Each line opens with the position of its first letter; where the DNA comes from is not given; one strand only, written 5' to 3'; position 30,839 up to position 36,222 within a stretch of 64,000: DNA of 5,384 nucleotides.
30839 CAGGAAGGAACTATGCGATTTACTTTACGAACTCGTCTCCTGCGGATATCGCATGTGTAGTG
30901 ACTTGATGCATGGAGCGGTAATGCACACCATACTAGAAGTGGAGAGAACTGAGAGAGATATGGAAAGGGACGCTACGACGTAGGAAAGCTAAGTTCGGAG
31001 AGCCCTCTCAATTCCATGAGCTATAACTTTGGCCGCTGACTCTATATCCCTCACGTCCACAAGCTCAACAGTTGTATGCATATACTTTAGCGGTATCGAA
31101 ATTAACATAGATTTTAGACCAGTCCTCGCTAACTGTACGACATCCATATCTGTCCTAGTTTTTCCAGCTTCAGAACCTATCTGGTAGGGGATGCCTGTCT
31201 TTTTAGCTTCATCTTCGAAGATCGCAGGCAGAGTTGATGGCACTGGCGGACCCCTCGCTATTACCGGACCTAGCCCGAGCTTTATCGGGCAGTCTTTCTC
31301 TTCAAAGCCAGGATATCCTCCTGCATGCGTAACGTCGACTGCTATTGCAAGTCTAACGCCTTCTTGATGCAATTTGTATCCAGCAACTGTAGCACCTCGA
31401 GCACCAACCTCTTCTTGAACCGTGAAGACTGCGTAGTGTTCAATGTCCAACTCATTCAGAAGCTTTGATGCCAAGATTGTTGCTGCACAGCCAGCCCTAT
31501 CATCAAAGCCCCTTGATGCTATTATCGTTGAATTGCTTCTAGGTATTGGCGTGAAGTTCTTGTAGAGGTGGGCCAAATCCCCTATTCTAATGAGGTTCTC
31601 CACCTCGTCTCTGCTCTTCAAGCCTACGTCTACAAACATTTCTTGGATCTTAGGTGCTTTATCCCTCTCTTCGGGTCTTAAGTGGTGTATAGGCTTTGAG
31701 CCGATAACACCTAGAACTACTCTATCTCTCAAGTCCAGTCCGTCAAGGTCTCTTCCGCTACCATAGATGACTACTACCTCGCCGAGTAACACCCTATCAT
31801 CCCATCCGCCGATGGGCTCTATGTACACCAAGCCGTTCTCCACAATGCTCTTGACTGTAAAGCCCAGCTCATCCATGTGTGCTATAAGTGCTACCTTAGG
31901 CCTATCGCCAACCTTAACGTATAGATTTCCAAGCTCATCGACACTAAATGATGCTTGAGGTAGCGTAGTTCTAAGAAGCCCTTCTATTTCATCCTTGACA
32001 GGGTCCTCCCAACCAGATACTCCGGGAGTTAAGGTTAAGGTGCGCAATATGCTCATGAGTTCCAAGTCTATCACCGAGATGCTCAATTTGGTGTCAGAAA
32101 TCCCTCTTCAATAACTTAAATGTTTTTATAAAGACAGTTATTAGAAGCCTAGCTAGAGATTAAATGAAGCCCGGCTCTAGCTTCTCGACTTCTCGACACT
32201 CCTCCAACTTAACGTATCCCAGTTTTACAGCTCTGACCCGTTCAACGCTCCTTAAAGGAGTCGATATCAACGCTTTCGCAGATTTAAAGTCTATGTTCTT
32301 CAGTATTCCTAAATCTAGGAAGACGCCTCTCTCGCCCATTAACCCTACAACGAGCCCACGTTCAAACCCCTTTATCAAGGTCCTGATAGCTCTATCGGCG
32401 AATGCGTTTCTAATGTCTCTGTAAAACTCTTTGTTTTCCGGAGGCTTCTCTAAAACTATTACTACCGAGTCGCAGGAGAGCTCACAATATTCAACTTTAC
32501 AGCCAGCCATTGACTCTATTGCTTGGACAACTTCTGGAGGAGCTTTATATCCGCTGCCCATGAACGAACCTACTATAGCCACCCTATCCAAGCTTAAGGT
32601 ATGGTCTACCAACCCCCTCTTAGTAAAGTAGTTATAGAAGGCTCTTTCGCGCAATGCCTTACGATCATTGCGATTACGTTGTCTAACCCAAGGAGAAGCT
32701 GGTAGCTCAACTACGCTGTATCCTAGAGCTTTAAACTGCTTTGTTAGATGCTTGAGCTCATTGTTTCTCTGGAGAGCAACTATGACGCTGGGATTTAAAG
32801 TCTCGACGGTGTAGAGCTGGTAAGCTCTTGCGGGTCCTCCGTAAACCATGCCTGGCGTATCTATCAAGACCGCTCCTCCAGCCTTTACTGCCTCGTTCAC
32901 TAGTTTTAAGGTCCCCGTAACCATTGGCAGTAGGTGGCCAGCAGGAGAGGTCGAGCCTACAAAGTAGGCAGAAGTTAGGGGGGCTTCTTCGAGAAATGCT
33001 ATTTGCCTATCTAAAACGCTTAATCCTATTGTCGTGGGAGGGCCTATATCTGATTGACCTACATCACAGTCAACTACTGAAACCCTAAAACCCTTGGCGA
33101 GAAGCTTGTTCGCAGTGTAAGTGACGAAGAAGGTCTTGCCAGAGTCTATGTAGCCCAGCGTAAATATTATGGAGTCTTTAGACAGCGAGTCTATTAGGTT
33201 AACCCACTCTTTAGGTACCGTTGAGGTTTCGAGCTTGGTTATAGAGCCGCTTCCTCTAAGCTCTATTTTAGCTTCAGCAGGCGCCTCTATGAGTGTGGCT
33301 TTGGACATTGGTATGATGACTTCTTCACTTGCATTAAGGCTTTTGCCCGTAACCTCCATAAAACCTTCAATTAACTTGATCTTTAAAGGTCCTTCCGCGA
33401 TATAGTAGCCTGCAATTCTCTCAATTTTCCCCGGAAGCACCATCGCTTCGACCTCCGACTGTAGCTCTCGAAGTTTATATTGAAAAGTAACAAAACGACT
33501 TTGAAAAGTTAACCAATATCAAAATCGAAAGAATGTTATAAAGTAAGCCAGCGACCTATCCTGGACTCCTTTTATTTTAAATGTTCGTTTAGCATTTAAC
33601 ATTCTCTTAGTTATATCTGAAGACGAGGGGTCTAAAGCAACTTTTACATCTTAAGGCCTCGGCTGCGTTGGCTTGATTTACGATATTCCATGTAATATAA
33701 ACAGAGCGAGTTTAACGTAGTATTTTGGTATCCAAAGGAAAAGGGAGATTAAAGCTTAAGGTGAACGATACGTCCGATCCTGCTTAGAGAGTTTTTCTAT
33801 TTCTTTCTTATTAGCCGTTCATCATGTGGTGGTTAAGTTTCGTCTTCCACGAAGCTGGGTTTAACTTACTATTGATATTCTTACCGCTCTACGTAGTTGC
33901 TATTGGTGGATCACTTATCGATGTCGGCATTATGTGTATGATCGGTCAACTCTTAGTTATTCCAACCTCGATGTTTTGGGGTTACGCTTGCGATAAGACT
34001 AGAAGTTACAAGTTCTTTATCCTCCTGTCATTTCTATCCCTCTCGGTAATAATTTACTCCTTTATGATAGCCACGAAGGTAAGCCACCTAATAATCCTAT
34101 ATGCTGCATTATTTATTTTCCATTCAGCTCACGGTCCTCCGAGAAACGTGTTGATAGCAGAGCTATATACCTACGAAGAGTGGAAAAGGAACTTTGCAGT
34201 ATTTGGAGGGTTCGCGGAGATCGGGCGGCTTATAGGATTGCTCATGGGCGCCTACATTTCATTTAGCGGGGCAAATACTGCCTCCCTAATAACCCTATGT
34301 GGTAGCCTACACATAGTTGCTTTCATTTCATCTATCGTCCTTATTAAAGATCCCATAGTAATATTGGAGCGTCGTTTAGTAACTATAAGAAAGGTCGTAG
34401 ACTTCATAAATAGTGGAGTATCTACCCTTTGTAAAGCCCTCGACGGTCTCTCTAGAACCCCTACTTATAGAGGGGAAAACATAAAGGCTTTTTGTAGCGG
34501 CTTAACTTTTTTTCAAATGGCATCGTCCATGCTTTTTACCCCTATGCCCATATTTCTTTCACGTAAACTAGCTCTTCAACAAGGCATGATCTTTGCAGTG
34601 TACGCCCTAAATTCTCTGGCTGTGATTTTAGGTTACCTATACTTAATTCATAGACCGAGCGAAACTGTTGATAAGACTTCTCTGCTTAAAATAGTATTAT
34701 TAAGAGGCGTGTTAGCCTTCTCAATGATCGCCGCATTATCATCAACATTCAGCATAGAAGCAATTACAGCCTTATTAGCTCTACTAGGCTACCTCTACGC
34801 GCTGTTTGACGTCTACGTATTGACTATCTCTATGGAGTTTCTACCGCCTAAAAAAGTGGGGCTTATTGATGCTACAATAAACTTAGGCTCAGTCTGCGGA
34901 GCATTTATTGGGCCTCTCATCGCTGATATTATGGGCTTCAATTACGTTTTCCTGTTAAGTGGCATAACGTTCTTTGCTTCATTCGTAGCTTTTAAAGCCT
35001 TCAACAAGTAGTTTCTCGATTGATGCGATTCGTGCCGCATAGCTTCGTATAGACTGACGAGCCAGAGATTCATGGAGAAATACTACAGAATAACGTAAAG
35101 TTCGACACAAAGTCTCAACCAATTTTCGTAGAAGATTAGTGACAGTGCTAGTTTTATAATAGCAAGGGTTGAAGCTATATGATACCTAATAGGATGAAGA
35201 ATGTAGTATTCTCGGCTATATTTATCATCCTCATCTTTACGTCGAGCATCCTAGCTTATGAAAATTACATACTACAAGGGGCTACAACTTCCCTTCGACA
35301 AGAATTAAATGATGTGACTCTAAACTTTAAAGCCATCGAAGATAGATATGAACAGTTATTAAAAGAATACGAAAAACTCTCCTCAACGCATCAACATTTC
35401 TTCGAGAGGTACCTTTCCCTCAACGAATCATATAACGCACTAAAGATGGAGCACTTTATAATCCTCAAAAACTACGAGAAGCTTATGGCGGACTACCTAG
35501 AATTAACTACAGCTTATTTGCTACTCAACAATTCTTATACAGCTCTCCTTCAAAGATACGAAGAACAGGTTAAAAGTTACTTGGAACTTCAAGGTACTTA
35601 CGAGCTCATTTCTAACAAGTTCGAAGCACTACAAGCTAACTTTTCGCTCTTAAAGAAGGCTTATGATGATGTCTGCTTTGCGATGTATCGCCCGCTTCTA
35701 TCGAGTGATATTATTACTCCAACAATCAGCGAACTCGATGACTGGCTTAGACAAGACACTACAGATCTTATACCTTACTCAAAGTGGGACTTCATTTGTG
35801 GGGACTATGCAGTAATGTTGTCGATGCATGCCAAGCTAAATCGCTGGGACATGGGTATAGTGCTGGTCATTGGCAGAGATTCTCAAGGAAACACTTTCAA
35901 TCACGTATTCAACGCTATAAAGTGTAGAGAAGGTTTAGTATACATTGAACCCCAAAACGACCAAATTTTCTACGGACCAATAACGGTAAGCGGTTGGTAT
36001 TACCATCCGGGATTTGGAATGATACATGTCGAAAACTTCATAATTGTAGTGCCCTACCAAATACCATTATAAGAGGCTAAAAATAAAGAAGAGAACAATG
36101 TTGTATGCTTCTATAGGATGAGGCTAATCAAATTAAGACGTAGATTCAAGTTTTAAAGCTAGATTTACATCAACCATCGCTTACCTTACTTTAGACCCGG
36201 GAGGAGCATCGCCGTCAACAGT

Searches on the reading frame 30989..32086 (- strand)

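Call 45: search_protein_families(library=pfam, proteins=[window:30989-32086:-], max_evalue=0.001)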
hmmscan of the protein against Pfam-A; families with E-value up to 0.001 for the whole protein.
window:30989-32086:- (365 aa): 1 family
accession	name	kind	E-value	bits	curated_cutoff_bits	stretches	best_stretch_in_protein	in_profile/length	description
PF05343.19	Peptidase_M42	-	1.3e-72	244.8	23.2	1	53-353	1-291/292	M42 glutamyl aminopeptidase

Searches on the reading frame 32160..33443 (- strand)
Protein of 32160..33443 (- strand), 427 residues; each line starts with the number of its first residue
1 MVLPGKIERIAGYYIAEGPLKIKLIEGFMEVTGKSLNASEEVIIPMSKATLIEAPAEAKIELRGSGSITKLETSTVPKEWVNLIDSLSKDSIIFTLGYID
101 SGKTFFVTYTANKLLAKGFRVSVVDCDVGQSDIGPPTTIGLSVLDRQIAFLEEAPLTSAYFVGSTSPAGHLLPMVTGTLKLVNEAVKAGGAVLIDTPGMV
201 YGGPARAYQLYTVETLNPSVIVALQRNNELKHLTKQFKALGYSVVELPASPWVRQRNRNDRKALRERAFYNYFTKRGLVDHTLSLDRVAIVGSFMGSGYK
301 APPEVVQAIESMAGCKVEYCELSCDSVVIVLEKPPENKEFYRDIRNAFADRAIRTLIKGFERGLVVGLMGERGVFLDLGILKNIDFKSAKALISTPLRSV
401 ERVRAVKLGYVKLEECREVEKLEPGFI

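Call 45: search_protein_families(library=pfam, proteins=[window:32160-33443:-], max_evalue=0.001)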
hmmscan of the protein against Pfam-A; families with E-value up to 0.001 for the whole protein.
window:32160-33443:- (427 aa): 2 families
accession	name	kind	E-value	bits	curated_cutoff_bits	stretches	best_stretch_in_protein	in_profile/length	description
PF16575.11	CLP1_P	-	6e-38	131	26.6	1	98-274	2-187/188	mRNA cleavage and polyadenylation factor CLP1 P-loop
PF16573.10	CLP1_N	-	7.7e-05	23.2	22.3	1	18-88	16-86/92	N-terminal beta-sandwich domain of polyadenylation factor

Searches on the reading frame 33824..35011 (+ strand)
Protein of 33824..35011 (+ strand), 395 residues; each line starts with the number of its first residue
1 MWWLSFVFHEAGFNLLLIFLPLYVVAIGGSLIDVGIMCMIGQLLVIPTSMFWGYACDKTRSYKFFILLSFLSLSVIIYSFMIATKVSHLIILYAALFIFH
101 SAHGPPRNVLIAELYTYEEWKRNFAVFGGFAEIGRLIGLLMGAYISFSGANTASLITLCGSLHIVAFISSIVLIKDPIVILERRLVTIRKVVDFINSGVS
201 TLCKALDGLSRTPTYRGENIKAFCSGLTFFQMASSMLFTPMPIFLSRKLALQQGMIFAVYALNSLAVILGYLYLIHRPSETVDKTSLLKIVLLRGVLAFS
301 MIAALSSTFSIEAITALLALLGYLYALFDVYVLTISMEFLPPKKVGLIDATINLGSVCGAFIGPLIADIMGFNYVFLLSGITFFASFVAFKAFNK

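Call 6: search_protein_families(library=pfam, proteins=[window:33824-35011:+], max_evalue=0.01)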
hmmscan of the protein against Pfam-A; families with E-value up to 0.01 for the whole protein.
window:33824-35011:+ (395 aa): 2 families
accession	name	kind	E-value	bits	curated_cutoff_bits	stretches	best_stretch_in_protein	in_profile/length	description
PF07690.21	MFS_1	-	5.7e-22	78.5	33.4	2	3-346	2-329/347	Major Facilitator Superfamily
PF12832.13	MFS_1_like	-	0.0065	16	25.2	1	11-377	13-372/373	MFS_1 like family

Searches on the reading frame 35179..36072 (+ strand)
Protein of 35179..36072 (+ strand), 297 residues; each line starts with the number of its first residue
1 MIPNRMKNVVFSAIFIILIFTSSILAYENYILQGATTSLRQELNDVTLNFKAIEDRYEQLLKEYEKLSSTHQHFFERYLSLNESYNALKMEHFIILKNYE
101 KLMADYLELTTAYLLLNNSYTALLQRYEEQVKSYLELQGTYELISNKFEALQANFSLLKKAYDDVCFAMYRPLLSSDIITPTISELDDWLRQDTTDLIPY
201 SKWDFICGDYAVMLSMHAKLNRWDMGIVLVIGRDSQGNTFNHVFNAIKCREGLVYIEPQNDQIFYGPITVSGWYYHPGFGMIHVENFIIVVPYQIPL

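Call 45: search_protein_families(library=pfam, proteins=[window:35179-36072:+], max_evalue=0.001)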
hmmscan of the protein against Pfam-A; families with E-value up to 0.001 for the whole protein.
window:35179-36072:+ (297 aa): 0 families

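Call 61: find_encoding_contigs(protein=window:35179-36072:+, flank=3000, max_places=4)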
Protein window:35179-36072:+ (297 aa): 1 contig read that carries it; 1 place shown.
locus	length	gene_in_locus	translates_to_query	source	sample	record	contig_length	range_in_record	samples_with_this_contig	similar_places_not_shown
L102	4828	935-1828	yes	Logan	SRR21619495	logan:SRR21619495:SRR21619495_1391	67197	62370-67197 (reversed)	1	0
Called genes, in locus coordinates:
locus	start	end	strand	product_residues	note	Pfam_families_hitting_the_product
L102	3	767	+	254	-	?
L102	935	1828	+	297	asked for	-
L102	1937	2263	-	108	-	PF01588:tRNA_bind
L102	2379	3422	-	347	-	PF00005:ABC_tran, PF13304:AAA_21 (faint), PF08402:TOBE_2 (faint)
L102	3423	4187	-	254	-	PF00528:BPD_transp_1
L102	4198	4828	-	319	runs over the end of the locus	PF13379:NMT1_2, PF09084:NMT1, PF12974:Phosphonate-bd (weak), PF02621:VitK2_biosynth (weak)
